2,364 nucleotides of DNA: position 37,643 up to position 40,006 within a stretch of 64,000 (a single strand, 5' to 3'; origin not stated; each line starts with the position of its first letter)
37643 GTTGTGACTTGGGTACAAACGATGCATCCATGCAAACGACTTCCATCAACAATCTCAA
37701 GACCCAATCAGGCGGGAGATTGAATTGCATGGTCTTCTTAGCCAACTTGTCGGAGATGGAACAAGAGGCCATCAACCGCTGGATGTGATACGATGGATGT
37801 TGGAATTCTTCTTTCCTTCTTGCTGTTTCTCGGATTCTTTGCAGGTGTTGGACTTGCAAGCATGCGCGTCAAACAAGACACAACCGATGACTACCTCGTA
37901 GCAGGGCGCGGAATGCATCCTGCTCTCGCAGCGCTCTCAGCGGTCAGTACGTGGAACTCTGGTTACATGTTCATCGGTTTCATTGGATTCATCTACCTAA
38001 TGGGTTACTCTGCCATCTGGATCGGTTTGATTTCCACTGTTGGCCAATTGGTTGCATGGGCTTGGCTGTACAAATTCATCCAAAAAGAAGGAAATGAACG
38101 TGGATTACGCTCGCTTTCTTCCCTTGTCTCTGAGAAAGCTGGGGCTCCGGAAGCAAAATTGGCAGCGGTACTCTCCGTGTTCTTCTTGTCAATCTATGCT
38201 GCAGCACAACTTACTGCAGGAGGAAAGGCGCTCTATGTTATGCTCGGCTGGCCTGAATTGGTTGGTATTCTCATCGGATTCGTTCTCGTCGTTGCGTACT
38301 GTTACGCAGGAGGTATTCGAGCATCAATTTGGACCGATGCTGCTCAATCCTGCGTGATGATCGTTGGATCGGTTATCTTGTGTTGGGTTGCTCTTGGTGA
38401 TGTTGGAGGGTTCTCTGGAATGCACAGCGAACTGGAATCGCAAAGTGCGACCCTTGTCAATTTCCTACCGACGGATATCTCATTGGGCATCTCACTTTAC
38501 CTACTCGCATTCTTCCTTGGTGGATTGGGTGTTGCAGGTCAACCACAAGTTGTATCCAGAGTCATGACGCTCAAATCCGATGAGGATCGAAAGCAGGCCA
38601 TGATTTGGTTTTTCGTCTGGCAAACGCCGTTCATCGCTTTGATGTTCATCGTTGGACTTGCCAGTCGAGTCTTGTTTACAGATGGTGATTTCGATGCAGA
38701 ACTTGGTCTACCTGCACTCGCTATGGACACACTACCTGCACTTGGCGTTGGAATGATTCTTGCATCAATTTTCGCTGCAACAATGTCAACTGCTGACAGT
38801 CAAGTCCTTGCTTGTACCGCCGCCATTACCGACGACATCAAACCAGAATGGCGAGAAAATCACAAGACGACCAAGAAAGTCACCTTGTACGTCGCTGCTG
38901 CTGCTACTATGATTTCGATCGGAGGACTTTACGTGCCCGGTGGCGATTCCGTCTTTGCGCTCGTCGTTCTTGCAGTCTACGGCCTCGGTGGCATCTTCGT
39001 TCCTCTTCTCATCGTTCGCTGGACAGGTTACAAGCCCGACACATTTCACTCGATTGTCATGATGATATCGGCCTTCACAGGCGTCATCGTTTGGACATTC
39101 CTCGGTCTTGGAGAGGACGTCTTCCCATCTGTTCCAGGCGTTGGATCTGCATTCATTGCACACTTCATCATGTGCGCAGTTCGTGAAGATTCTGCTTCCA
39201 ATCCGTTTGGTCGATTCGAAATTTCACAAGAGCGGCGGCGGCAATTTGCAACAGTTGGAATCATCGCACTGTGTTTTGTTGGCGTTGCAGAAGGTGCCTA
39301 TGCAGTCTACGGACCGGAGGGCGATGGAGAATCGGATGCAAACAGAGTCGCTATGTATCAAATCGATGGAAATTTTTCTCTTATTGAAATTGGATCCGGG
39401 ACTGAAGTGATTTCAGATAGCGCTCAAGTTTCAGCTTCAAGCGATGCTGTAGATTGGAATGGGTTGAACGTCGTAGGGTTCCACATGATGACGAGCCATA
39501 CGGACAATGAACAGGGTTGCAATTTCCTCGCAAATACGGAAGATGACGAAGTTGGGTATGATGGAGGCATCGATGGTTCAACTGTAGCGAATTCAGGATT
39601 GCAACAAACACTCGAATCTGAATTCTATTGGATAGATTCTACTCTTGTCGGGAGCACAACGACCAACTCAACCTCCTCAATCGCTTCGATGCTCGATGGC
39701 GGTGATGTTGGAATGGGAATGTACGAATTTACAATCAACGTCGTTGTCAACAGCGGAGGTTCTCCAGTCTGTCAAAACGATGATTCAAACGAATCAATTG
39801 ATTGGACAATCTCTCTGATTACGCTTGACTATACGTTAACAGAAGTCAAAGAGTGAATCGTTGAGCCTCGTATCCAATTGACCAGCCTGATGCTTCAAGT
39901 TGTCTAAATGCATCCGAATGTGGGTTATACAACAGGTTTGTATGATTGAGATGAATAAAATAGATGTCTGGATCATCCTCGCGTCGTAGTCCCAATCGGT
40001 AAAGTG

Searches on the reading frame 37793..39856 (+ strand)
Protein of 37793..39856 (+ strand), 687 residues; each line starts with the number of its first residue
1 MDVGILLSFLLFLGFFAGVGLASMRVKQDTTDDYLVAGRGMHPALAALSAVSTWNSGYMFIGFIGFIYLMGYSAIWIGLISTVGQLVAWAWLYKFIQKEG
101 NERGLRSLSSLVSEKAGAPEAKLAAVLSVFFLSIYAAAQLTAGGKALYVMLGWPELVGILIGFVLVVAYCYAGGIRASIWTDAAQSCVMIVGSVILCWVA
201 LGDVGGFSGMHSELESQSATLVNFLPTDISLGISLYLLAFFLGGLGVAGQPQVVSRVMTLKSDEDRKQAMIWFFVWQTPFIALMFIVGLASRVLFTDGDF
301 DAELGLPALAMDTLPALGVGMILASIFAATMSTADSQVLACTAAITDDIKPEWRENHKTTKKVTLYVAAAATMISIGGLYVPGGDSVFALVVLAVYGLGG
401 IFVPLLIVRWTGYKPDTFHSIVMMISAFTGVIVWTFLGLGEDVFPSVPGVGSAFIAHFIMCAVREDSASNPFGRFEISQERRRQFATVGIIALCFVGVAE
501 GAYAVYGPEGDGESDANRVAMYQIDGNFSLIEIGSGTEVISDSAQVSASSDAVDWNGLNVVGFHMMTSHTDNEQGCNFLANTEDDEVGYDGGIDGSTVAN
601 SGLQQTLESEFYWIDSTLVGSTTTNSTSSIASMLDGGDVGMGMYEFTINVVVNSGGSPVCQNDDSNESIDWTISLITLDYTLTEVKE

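Call 76: search_protein_families(library=pfam, proteins=[window:37793-39856:+], max_evalue=0.0001)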
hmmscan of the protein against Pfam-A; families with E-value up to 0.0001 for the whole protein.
window:37793-39856:+ (687 aa): 1 family
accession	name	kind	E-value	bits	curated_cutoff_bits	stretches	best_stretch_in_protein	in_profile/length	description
PF00474.23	SSF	-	2.4e-41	142.4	22.8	1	34-407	1-386/406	Sodium:solute symporter family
